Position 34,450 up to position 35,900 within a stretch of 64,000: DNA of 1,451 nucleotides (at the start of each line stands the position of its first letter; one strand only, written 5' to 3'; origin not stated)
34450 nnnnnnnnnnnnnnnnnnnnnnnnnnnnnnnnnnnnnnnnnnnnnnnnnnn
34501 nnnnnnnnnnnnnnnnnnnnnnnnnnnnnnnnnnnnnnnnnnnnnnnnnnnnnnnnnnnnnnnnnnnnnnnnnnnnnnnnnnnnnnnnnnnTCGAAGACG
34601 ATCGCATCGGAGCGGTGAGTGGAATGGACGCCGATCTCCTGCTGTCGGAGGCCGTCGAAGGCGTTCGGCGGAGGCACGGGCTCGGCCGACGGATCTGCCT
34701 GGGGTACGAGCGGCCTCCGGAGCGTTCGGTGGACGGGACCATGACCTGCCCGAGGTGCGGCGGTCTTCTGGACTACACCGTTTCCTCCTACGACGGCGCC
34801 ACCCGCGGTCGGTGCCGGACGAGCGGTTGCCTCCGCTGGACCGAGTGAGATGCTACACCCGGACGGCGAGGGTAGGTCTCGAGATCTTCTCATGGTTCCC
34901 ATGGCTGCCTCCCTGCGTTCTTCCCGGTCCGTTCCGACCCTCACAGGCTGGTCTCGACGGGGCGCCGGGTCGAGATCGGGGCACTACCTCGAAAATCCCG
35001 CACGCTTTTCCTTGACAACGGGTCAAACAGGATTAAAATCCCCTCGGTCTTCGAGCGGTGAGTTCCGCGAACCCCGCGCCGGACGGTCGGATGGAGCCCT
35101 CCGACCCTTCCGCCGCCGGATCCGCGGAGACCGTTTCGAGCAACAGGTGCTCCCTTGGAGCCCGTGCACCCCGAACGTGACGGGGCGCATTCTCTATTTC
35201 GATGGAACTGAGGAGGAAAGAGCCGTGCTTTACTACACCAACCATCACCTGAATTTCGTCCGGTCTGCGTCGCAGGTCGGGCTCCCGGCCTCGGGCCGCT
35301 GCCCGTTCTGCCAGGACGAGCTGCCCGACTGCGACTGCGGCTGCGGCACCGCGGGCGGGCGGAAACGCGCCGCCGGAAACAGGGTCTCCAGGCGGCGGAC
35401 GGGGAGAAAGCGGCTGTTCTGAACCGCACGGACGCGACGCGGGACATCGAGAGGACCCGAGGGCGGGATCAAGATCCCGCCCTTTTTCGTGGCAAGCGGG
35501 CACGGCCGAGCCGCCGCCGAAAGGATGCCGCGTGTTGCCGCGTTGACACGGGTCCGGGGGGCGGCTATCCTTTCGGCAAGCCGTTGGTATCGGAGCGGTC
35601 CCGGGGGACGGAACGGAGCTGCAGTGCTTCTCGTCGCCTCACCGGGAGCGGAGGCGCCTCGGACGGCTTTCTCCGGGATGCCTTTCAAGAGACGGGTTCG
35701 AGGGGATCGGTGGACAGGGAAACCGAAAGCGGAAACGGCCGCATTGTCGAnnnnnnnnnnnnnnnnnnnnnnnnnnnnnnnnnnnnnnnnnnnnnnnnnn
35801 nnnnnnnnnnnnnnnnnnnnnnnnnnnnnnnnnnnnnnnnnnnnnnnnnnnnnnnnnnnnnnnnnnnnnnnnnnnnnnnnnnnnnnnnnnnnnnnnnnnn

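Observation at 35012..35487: Orphan transcription unit: consensus promoter, roughly 180-nt structured leader, 65-codon Cys-rich ORF and canonical terminator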

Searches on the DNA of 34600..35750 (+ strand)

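Call 4: search_rna_families(source=window, start=34600, end=35750, threshold=evalue, max_evalue=10, show_alignments=3)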
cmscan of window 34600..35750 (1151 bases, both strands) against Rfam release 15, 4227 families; matches with E-value up to 10: 8.
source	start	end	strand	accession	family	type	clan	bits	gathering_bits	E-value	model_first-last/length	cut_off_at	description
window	34775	34846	+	RF01415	Flavivirus_SLIV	Cis-reg;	-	21.1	54.5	0.67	1-75/75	no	Flavivirus 3'UTR stem loop IV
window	34630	34681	+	RF03176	MIR7729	Gene; miRNA;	-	20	92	0.23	1-86/86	no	MIR7729 microRNA precursor family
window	35361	35487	+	RF02865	ncS01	Gene; sRNA;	-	18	58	2.1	1-110/110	no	Burkholderia sRNA 1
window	35056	35132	-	RF04057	MIR1432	Gene; miRNA;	-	17.6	90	4.4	1-89/89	no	MIR1432 microRNA precursor family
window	35415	35526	+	RF02809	RsmW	Gene; sRNA;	CL00106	16.7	52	3.8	1-124/124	no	RsmW RNA family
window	35404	35453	-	RF00505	RydC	Gene; sRNA;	-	16.3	48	6.1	1-64/64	no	RydC RNA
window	34903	34986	-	RF01973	H19_2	Gene; lncRNA;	-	14.6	50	0.72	1-69/69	no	H19 conserved region 2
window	34603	34651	+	RF01152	sR1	Gene; snRNA; snoRNA; CD-box;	-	10.3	45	9.2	20-57/57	no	Small nucleolar RNA sR1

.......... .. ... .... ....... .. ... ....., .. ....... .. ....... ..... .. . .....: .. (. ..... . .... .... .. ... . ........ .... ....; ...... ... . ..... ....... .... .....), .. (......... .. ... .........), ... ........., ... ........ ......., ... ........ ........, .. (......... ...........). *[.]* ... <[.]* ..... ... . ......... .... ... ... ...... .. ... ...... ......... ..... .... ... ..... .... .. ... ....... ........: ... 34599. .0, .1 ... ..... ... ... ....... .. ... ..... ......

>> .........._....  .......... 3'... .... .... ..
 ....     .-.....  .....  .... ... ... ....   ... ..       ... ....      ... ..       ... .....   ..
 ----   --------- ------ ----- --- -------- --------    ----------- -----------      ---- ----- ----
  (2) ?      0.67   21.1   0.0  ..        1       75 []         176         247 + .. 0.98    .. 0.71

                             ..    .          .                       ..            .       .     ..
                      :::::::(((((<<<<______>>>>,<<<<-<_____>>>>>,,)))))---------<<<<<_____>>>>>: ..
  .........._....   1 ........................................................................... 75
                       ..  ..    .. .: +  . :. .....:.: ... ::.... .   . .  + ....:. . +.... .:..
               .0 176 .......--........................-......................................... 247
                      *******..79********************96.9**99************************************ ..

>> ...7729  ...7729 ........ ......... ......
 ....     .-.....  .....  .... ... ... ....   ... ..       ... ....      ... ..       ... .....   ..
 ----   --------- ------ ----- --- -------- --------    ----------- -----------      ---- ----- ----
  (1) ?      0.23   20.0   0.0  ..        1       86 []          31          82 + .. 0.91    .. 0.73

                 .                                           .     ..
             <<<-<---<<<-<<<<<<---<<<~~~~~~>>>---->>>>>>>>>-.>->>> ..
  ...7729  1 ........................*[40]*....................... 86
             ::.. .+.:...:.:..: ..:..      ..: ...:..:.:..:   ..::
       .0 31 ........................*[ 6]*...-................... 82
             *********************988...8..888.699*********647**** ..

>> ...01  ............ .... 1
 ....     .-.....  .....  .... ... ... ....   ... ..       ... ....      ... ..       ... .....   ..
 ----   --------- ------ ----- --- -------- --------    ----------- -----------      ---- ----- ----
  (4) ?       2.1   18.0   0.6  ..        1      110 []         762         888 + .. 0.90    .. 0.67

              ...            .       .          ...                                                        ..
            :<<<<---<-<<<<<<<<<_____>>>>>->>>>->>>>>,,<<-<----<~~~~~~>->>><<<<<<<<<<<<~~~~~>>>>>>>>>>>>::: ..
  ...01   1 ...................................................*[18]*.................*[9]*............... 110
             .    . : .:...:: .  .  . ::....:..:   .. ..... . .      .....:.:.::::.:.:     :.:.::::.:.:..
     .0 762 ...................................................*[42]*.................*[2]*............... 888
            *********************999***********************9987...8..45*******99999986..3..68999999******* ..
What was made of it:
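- On Any Rfam 15 family (riboswitches, leaders, small RNAs): With E up to 10 on 34600-35750, only chance matches far below threshold appeared (call 4).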

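Call 49: build_rna_model(alignment_id=A6, structure=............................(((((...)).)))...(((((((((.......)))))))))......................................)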
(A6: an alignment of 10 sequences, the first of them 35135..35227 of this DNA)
Model R1 built from alignment A6 (10 sequences, 108 columns); structure: as given.
model positions 93; base pairs 14; branch points 1; effective number of sequences 6.2; information 0.614 bits per position. Calibrated on 0.2 Mb of random sequence (short: E-values are rough).
structure used (alignment columns):
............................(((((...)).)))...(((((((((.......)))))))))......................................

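Call 50: search_with_rna_model(model_id=R1, sources=[window, L002, L003, L004, L005, L007, L008, L009, L010, L011, L015, L016, L017, L018], max_evalue=1, make_alignment=true, show_alignments=0)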
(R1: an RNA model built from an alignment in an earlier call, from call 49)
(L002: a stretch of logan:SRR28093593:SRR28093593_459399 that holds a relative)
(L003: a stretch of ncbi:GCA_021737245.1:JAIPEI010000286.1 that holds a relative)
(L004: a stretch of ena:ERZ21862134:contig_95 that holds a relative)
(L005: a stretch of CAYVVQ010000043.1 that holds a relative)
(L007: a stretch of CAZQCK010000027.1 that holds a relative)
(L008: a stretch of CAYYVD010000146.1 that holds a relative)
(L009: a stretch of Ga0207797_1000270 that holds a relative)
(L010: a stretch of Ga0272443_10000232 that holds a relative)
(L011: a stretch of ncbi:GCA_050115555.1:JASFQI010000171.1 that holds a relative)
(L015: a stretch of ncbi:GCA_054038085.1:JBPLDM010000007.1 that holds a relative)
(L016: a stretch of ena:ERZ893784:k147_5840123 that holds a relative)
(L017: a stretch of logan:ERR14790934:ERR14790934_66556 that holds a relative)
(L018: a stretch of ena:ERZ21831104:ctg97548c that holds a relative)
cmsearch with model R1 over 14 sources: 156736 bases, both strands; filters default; matches with E-value up to 1: 14.
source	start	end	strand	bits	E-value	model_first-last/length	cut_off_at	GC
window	35135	35227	+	100.1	3.9e-27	1-93/93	no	0.59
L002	1197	1289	+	94.2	2.1e-25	1-93/93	no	0.59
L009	3913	4003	+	90.7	2.4e-24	1-93/93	no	0.64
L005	3912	4003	+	88.3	1.2e-23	1-93/93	no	0.61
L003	177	269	+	77.3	2.1e-20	1-93/93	no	0.55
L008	3914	4003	+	71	1.6e-18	1-93/93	no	0.61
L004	7537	7625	+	62.8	4.3e-16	1-93/93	no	0.64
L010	3911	4003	+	61.4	1.1e-15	1-93/93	no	0.56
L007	3919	4003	+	61.3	1.2e-15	1-93/93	no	0.46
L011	4915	5003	+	53.7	2.1e-13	1-93/93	no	0.43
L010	1098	1181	+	18.1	0.0072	1-93/93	no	0.55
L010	798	878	-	17.3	0.012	1-93/93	no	0.53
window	53586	53683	-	14.5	0.087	1-93/93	no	0.72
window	47913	48000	+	13.7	0.15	1-93/93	no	0.75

Alignment A7: 14 matches aligned to the model, 117 columns, each read 5' to 3' on its own strand. Consensus structure (alignment columns), stored with it:
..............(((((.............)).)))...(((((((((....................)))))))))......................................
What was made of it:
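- The 3'-half leader model finds no match at distant homologs (call 50). In all 10 loci the leader lies directly upstream of the ORF, and the 3'-half model found no convincing copy elsewhere in the window or the loci searched; the best other match has E = 0.007 (call 50).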

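Call 51: search_with_rna_model(model_id=R1, sources=[window, L002, L003, L004, L005, L007, L008, L009, L010, L011], max_evalue=0.00001, make_alignment=true, show_alignments=0)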
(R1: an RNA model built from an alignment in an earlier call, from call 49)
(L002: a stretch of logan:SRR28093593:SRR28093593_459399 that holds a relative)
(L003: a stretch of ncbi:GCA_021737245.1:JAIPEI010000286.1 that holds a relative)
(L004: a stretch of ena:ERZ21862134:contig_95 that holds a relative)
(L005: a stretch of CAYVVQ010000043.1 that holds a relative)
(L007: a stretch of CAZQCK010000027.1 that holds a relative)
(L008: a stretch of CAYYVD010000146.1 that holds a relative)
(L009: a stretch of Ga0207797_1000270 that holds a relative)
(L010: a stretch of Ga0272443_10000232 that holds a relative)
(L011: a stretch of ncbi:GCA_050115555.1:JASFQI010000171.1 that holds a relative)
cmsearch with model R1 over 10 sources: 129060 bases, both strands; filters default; matches with E-value up to 0.00001: 10.
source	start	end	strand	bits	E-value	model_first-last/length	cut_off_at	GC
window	35135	35227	+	100.1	3.2e-27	1-93/93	no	0.59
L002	1197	1289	+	94.2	1.7e-25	1-93/93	no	0.59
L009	3913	4003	+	90.7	2e-24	1-93/93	no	0.64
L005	3912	4003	+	88.3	9.6e-24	1-93/93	no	0.61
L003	177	269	+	77.3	1.8e-20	1-93/93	no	0.55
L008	3914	4003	+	71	1.3e-18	1-93/93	no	0.61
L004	7537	7625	+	62.8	3.5e-16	1-93/93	no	0.64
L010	3911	4003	+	61.4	8.9e-16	1-93/93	no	0.56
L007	3919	4003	+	61.3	9.9e-16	1-93/93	no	0.46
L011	4915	5003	+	53.7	1.7e-13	1-93/93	no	0.43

Alignment A8: 10 matches aligned to the model, 94 columns, each read 5' to 3' on its own strand. Consensus structure (alignment columns), stored with it:
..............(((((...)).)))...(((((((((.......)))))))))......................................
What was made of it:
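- The leader is conserved as a unit (calls 50, 51).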

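Call 65: build_rna_model(alignment_id=A10, structure=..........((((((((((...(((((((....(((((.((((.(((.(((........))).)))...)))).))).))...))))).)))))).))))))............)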
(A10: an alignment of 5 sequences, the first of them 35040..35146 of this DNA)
Model R2 built from alignment A10 (5 sequences, 115 columns); structure: as given.
model positions 108; base pairs 32; branch points 0; effective number of sequences 1.09; information 0.589 bits per position. Calibrated on 0.2 Mb of random sequence (short: E-values are rough).
structure used (alignment columns):
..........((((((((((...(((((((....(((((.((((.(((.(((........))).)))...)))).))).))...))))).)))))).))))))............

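Call 66: search_with_rna_model(model_id=R2, sources=[window, L002, L003, L004, L005, L007, L008, L009, L010, L011, L015, L016, L017, L018], max_evalue=1, make_alignment=true, show_alignments=10)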
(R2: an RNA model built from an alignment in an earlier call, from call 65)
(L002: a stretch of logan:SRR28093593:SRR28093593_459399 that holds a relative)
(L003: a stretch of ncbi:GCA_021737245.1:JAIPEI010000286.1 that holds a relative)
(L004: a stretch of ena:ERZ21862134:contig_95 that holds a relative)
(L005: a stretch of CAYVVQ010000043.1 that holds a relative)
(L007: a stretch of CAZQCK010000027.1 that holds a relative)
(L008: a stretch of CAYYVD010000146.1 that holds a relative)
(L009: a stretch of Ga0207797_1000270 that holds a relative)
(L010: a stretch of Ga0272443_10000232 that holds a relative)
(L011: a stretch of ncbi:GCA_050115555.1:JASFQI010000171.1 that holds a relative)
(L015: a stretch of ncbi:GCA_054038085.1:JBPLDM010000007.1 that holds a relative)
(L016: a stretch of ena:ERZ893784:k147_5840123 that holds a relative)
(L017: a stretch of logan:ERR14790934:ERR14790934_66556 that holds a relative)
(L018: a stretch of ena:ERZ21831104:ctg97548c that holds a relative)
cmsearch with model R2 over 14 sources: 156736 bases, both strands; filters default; matches with E-value up to 1: 12.
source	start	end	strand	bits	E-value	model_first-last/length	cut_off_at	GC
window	35040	35146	+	123.9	2.3e-26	1-108/108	no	0.71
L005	3816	3923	+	119.5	2.4e-25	1-108/108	no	0.7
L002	1102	1208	+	117.9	5.7e-25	1-108/108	no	0.71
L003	76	183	+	92.7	4.2e-19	1-108/108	no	0.59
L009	3819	3924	+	90.9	1.1e-18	1-108/108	no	0.75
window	35044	35150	-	24.2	0.0038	1-108/108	no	0.7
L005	3821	3926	-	20.7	0.025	1-108/108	no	0.7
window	29497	29574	+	18.6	0.077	1-108/108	no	0.72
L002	1106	1212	-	18.5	0.081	1-108/108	no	0.69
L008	4692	4776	+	17.2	0.17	1-108/108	no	0.65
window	22752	22853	+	14.8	0.58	1-108/108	no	0.73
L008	3858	3926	+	14.8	0.59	1-108/108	no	0.71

Alignment A11: 12 matches aligned to the model, 141 columns, each read 5' to 3' on its own strand. Consensus structure (alignment columns), stored with it:
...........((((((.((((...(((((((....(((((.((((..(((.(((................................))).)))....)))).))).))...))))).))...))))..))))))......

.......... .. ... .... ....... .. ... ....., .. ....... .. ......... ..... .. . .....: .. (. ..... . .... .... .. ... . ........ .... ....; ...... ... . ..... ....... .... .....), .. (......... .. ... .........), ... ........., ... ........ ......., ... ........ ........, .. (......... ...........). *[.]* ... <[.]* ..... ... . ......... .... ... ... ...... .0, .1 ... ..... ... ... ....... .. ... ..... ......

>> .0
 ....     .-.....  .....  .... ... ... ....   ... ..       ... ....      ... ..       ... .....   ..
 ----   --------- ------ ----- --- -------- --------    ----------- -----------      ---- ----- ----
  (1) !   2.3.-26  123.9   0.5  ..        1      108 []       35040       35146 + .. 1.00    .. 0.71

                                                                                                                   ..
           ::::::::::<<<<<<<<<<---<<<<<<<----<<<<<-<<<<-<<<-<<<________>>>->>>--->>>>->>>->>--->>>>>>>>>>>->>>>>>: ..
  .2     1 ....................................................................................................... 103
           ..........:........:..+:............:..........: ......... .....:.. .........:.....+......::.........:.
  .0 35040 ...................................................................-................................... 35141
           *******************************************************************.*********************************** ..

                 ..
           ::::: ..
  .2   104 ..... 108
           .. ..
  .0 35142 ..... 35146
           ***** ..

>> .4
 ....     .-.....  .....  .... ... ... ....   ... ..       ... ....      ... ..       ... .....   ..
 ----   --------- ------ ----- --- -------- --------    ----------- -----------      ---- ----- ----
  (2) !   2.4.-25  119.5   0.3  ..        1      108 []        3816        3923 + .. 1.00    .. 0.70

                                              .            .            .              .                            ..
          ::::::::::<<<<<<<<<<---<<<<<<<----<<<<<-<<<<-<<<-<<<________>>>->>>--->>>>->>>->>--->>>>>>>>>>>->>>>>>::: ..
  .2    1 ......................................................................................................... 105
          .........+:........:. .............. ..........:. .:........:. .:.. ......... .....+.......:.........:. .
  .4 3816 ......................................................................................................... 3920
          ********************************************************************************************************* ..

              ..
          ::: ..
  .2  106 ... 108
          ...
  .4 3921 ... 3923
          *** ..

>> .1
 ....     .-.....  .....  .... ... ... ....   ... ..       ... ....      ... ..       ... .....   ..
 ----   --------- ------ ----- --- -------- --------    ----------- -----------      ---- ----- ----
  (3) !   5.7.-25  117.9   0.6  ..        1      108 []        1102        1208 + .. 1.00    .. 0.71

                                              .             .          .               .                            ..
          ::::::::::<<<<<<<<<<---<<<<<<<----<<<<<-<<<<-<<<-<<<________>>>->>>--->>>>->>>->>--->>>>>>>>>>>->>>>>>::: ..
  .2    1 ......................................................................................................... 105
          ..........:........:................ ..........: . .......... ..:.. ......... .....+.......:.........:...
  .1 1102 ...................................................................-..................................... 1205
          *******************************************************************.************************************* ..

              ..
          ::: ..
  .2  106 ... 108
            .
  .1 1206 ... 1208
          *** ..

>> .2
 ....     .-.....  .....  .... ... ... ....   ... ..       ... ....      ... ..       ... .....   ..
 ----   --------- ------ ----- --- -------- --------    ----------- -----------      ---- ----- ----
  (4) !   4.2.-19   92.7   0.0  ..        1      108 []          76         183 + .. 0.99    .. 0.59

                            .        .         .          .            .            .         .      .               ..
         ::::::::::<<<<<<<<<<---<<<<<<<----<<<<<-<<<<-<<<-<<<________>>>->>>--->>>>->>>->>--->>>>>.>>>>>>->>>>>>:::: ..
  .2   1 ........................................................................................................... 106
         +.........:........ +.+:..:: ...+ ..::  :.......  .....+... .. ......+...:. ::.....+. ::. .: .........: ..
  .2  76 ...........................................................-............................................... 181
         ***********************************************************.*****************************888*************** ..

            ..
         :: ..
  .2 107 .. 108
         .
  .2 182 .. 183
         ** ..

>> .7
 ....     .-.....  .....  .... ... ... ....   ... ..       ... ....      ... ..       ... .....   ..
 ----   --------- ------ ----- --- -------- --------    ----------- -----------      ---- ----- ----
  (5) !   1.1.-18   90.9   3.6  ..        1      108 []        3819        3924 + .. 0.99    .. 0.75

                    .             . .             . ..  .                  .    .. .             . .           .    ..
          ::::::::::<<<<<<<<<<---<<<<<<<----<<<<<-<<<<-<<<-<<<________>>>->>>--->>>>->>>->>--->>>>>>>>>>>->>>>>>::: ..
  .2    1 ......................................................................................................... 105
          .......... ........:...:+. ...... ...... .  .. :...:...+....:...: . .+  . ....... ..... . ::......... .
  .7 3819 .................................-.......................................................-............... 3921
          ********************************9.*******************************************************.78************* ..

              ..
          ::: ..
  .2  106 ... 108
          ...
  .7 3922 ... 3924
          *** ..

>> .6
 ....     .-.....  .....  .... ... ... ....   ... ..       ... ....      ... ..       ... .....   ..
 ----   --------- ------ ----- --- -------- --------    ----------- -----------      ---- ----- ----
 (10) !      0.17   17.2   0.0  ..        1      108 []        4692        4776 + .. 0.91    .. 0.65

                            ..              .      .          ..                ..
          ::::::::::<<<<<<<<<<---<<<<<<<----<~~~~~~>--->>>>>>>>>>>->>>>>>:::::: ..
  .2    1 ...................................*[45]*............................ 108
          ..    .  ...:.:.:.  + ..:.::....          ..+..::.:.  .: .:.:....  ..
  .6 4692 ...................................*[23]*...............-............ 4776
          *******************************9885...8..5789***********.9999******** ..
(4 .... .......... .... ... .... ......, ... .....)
